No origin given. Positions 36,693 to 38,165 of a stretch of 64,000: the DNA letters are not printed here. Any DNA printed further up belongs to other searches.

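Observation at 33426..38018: Dedicated sigma-54 signalling module: periplasmic-SBP sensor kinase, NtrC-like regulator, consensus RpoN promoter and a secreted, internally duplicated bicupin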

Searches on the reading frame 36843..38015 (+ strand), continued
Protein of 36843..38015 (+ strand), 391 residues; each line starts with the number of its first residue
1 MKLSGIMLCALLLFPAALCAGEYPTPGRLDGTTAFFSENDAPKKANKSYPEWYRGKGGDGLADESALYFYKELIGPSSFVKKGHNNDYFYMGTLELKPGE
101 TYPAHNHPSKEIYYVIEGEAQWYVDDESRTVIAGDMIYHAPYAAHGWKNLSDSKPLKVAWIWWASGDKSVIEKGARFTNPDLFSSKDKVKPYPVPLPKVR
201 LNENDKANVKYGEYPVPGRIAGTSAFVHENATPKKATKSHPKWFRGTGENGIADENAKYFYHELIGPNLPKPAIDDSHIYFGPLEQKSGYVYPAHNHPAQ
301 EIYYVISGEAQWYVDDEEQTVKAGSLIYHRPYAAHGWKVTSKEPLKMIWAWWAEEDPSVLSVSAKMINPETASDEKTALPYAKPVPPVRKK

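Call 48: search_protein_families(library=ncbifam, proteins=[L015:1924-3087:+, L015:5065-6687:+, L015:857-1642:-, L015:61-843:-, L002:11521-12963:+, L007:9314-10075:+], max_evalue=1e-10)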
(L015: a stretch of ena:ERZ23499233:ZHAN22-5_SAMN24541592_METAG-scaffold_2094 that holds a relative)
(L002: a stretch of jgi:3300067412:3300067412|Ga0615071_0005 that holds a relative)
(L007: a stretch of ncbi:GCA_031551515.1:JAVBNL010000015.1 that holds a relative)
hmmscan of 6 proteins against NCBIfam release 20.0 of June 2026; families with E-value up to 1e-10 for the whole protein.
L015:1924-3087:+ (388 aa): 18 families
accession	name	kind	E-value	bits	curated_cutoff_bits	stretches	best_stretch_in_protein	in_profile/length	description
NF042972.1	AcrlCoAredClosAcrC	equivalog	1.8e-69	234.2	640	1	1-377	1-376/378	acryloyl-CoA reductase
NF058590.1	AcCoDHFadEBacil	equivalog_domain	2.3e-59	201.4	600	1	5-382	21-415/586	acyl-CoA dehydrogenase FadE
NF008997.0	PRK12341.1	equivalog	1e-54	186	537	1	1-379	1-378/382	acyl-CoA dehydrogenase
NF053553.1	prodigi_MBC_PigA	equivalog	9.2e-54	183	500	1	1-376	1-378/381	prodigiosin MBC biosynthesis dehydrogenase PigA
NF002885.1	PRK03354.1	equivalog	1.4e-51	175.7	540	1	1-378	1-374/378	crotonobetainyl-CoA dehydrogenase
NF042439.1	SulpropCoADesulf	equivalog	1.2e-50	172.4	600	1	13-378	1-371/379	3-sulfinopropanoyl-CoA desulfinase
NF043006.1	CyhCrbnylCoADH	equivalog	2.8e-47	161.5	650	1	95-379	94-377/380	cyclohexane-1-carbonyl-CoA dehydrogenase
NF045552.1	GlutCoADH_Des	equivalog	2e-45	155.6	470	1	1-374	1-376/387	glutaryl-CoA dehydrogenase Acd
NF045652.1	ProlPCPDhRedW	equivalog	5e-41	140.8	650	1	97-373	94-369/376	L-prolyl-[peptidyl-carrier protein] dehydrogenase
TIGR03207.1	cyc_hxne_CoA_dh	equivalog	9.2e-32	110.2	575.35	1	5-374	1-368/372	cyclohexanecarboxyl-CoA dehydrogenase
NF052270.1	Staph_DH_FadE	equivalog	7.5e-29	100.7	600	1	102-377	122-393/400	acyl-CoA dehydrogenase FadE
TIGR03203.1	pimD_small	equivalog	3e-24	85.8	652.7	1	32-353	33-352/378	pimeloyl-CoA dehydrogenase small subunit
NF037942.1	ac_ACP_DH_MbtN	equivalog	1.1e-18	67.2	700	1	123-374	114-362/376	mycobactin biosynthesis acyl-ACP dehydrogenase MbtN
NF007000.1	PRK09463.1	subfamily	2.6e-18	65.8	600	1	97-370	136-427/726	acyl-CoA dehydrogenase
TIGR03204.1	pimC_large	equivalog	1.9e-16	60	623.85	1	50-338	50-339/395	pimeloyl-CoA dehydrogenase large subunit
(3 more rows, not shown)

L015:5065-6687:+ (541 aa): 5 families
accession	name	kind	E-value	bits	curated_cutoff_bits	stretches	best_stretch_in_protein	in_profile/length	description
TIGR00842.1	bcct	subfamily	9.3e-139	463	407.55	1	60-508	1-450/452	BCCT family transporter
NF002887.1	PRK03356.1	equivalog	3e-132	441.8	541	1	11-505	2-494/497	L-carnitine/gamma-butyrobetaine antiporter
NF007412.0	PRK09950.1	equivalog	1.6e-117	393.3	647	1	14-526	4-514/536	BCCT family transporter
NF047988.1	betaine_BCCT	equivalog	3.2e-115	385.5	650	1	22-505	2-479/483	glycine betaine uptake BCCT transporter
NF007399.1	PRK09928.1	subfamily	1.2e-88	297.8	695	1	11-505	4-496/675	choline BCCT transporter BetT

L015:857-1642:- (261 aa): 72 families (the best 25 are shown)
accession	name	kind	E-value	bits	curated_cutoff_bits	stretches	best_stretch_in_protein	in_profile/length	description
NF002936.2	PRK03580.1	equivalog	5.3e-108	360.3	500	1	1-260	1-260/261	crotonobetainyl-CoA hydratase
NF006100.0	PRK08252.1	subfamily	3.8e-78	262.6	282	1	2-260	2-253/254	crotonase/enoyl-CoA hydratase family protein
NF051848.1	EnCoAHydtEchA19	equivalog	1.1e-72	244.7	400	1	5-260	2-257/258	enoyl-CoA hydratase EchA19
NF042430.2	EnCoAhydt_DpgD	equivalog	7.9e-72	241.8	400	1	8-260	2-257/258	enoyl-CoA-hydratase DpgD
NF005864.0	PRK07799.1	equivalog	3.2e-54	183.9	316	1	7-259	12-264/266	crotonase/enoyl-CoA hydratase family protein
NF006566.0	PRK09076.1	subfamily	3e-53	181.1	286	1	4-259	6-258/260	enoyl-CoA hydratase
NF006007.0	PRK08138.1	subfamily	6e-53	179.9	355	1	6-260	11-260/261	enoyl-CoA hydratase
NF004634.0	PRK05980.1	equivalog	1.3e-52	178.8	375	1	1-256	1-258/263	crotonase/enoyl-CoA hydratase family protein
NF005802.0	PRK07657.1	equivalog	1.4e-52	178.8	363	1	9-260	10-259/260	enoyl-CoA hydratase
NF004840.0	PRK06190.1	equivalog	2.6e-52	178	253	1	5-237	6-239/260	enoyl-CoA hydratase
NF046063.1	oxepin_alt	equivalog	2.3e-51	174.7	300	1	6-256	3-253/254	oxepin-CoA hydrolase, alternative type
NF005700.0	PRK07511.1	subfamily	1.2e-50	172.6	274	1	1-259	1-259/260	enoyl-CoA hydratase family protein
NF005803.0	PRK07658.1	equivalog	1.6e-50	171.9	313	1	7-260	6-256/257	enoyl-CoA hydratase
NF004517.0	PRK05862.1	equivalog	2e-49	168.4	396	1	5-259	6-255/257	enoyl-CoA hydratase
NF005126.0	PRK06563.1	subfamily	6.8e-49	166.6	261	1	4-260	8-262/263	crotonase/enoyl-CoA hydratase family protein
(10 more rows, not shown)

L015:61-843:- (260 aa): 207 families (the best 25 are shown)
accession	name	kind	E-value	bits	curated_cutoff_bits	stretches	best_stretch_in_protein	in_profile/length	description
NF005752.0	PRK07576.1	subfamily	1.1e-63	215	321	1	4-259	4-258/271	SDR family oxidoreductase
NF005811.0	PRK07677.1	equivalog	1.5e-61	208.2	318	1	12-254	3-250/254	2,4-dienoyl-CoA reductase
NF006070.0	PRK08213.1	subfamily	3.6e-58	197.1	279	1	11-252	11-257/259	gluconate 5-dehydrogenase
NF004198.0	PRK05653.1-3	equivalog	5.5e-55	186.5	296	1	9-252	4-247/248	3-oxoacyl-ACP reductase FabG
NF005559.1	PRK07231.1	subfamily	8.2e-53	179.4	215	1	10-251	2-247/249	glucose 1-dehydrogenase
NF009466.0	PRK12826.1-2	subfamily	1.6e-52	178.4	222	1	13-252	4-245/248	3-oxoacyl-ACP reductase FabG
TIGR01830.1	3oxo_ACP_reduc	equivalog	1.8e-52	178.4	297.75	1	15-250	1-237/239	3-oxoacyl-[acyl-carrier-protein] reductase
NF005893.0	PRK07856.1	equivalog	6.8e-52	176.3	255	1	10-250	7-240/255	SDR family oxidoreductase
NF052558.1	MBtsdlDhBudC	equivalog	1.5e-51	175.4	270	1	10-257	1-247/250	meso-2,3-butanediol dehydrogenase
NF009468.0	PRK12826.1-4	equivalog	5.9e-51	173.6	318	1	10-254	5-250/256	SDR family oxidoreductase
NF004791.0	PRK06138.1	equivalog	1e-50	172.4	312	1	11-251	4-249/252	SDR family oxidoreductase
NF004197.0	PRK05653.1-1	equivalog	4e-49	167.5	332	1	10-251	5-246/249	3-oxoacyl-ACP reductase FabG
NF006693.0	PRK09242.1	equivalog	4.3e-48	163.7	328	1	11-251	9-253/258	SDR family oxidoreductase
NF004202.0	PRK05653.2-2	equivalog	6.3e-48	163.6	333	1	10-253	5-249/259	3-oxoacyl-ACP reductase FabG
NF053701.1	CsHdxCHCADhChcB2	equivalog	1.3e-47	162.4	350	1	10-250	1-241/245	cis-4-hydroxycyclohexanecarboxylate dehydrogenase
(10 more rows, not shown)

L002:11521-12963:+ (481 aa): 1 family
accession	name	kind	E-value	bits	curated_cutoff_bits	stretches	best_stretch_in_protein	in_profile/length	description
TIGR00785.1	dass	subfamily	2.2e-108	362.8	198.6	1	26-475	3-444/444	DASS family sodium-coupled anion symporter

L007:9314-10075:+ (254 aa): 1 family
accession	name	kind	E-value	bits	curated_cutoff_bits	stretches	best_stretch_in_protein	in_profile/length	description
NF007909.0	PRK10621.1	equivalog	6.9e-32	110.8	383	1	11-244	15-247/266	hypothetical protein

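Call 50: find_related_loci(query=A1, collection=metagenome_contigs, flank=6000)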
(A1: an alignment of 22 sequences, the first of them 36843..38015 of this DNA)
Query A1 (391 aa) in metagenome_contigs; peptide patterns used: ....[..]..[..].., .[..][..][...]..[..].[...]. (x = any residue, [..] = any of these).
112 stretches matched a pattern; 57 encode a relative of the query (tblastn E <= 1e-3); 57 distinct loci.
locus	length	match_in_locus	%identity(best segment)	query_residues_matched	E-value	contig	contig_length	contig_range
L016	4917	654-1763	55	3-391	1e-142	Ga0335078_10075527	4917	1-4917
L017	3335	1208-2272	45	21-386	5e-94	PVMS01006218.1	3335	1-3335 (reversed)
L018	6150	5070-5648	71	7-391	3e-86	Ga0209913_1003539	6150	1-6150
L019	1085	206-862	69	2-391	5e-89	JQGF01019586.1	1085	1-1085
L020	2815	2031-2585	71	16-391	1e-83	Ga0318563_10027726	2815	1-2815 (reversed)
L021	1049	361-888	70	24-390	8e-88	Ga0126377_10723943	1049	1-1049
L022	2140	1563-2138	62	3-382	4e-78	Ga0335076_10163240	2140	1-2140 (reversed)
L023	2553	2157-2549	75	16-337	8e-59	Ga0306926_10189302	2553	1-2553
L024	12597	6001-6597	53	22-391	5e-58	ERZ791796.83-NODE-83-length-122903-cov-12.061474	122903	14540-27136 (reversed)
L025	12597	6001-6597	53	22-391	9e-58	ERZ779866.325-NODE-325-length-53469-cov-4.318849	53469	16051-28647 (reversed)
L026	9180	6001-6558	49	20-389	2e-56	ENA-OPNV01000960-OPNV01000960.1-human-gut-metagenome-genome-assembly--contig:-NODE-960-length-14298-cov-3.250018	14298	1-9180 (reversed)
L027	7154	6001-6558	49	20-389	2e-56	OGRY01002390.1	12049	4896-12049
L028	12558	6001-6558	49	20-389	2e-56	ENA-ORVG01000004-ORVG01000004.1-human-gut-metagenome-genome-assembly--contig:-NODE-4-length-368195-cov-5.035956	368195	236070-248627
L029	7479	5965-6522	49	20-389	2e-56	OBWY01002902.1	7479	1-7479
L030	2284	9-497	51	41-390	2e-50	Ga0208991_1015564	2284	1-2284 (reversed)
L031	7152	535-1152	40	31-388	3e-42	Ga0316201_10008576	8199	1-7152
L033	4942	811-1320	40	31-386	2e-41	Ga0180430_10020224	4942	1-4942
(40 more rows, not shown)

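Call 54: search_protein_families(library=pfam, proteins=[L028:2023-3780:-, L028:3777-5258:-, L028:5809-6561:+, L028:6628-7479:+, L028:8157-10136:+, L024:3834-5324:-, L024:5929-6600:+, L024:6684-8177:+, L024:8179-8976:+, L024:9003-9854:+], max_evalue=0.00001)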
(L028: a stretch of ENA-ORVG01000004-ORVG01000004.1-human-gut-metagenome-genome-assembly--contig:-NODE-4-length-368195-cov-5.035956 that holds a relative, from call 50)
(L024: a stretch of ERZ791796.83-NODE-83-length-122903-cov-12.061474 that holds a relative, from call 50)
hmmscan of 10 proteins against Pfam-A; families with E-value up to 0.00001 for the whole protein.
L028:2023-3780:- (585 aa): 2 families
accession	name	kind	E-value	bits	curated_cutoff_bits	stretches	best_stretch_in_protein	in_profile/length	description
PF02518.31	HATPase_c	-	4.3e-14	53.3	26.4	1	477-583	2-110/111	Histidine kinase-, DNA gyrase B-, and HSP90-like ATPase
PF12974.12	Phosphonate-bd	-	3.2e-12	46.8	27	1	49-273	21-232/242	ABC transporter, phosphonate, periplasmic substrate-binding protein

L028:3777-5258:- (493 aa): 6 families
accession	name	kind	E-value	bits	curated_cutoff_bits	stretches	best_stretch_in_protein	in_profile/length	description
PF00890.30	FAD_binding_2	-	1.6e-48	166.4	20.4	1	32-466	1-411/414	FAD binding domain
PF01266.30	DAO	-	1e-15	58.5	27.9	2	32-70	1-39/353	FAD dependent oxidoreductase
PF03486.20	HI0933_like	-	3.5e-09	36.9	50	0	32-67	2-36/244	HI0933-like protein Rossmann domain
PF12831.13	FAD_oxidored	-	1.4e-06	28.3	27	1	32-73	1-41/416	FAD dependent oxidoreductase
PF13450.12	NAD_binding_8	-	3e-06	27.8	21.9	1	35-69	1-34/68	NAD(P)-binding Rossmann-like domain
PF01946.23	Thi4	-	9.1e-06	25.5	26.2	0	31-88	18-73/235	Thi4 family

L028:5809-6561:+ (250 aa): 3 families
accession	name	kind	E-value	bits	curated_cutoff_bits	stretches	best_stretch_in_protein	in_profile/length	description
PF07883.17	Cupin_2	-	4.8e-17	61.9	27.2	1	140-204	3-67/70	Cupin domain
PF16867.11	DMSP_lyase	-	5.8e-12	46.1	27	1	104-200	69-159/162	Dimethlysulfonioproprionate lyase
PF02311.25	AraC_binding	-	2.1e-06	27.9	21.1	1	143-200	11-68/135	AraC-like ligand binding domain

L028:6628-7479:+ (283 aa): 2 families
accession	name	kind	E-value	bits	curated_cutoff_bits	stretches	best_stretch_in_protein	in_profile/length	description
PF01380.27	SIS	-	2.6e-14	53.6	25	1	127-251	2-129/131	SIS domain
PF01418.23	HTH_6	-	5.5e-06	26.7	28.3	0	3-70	3-70/77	Helix-turn-helix domain, rpiR family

L028:8157-10136:+ (659 aa): 4 families
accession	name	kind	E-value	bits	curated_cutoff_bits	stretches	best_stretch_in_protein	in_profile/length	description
PF00204.31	DNA_gyraseB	-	8e-37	126.8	27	1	229-400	1-169/173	DNA gyrase B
PF00986.26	DNA_gyraseB_C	-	2e-19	69.9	29.8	1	585-649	2-63/63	DNA gyrase B subunit, carboxyl terminus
PF01751.28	Toprim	-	1.7e-13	51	23.1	1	429-542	1-94/96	Toprim domain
PF02518.31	HATPase_c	-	2.3e-13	51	26.4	1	39-181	7-108/111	Histidine kinase-, DNA gyrase B-, and HSP90-like ATPase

L024:3834-5324:- (496 aa): 2 families
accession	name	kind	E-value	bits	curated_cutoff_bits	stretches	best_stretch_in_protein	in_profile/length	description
PF00206.25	Lyase_1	-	1.8e-27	97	27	1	94-298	103-312/312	Lyase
PF14698.11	ASL_C2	-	5e-09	36.9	27.3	1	364-443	6-69/69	Argininosuccinate lyase C-terminal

L024:5929-6600:+ (223 aa): 3 families
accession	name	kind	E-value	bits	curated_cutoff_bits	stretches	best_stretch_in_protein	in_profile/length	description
PF07883.17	Cupin_2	-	1.6e-18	66.6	27.2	1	114-178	3-67/70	Cupin domain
PF16867.11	DMSP_lyase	-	1.7e-10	41.3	27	1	78-175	69-160/162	Dimethlysulfonioproprionate lyase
PF00190.28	Cupin_1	-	7.6e-06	26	22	0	113-192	37-124/151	Cupin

L024:6684-8177:+ (497 aa): 2 families
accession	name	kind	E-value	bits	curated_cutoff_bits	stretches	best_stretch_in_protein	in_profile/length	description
PF00939.25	Na_sulph_symp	-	3.9e-137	458.5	27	1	8-489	4-468/472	Sodium:sulfate symporter transmembrane region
PF03600.22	CitMHS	-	9e-22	78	31.9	1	53-421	2-322/336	Citrate transporter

L024:8179-8976:+ (265 aa): 1 family
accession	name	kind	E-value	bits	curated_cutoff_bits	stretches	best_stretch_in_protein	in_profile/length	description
PF19698.5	DUF6197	-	1.5e-10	41.8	24.6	1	153-253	3-108/111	Family of unknown function (DUF6197)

L024:9003-9854:+ (283 aa): 1 family
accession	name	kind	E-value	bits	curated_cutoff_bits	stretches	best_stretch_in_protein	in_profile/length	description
PF00892.27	EamA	-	4.8e-22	79.1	28.2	2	3-131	4-133/135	EamA-like transporter family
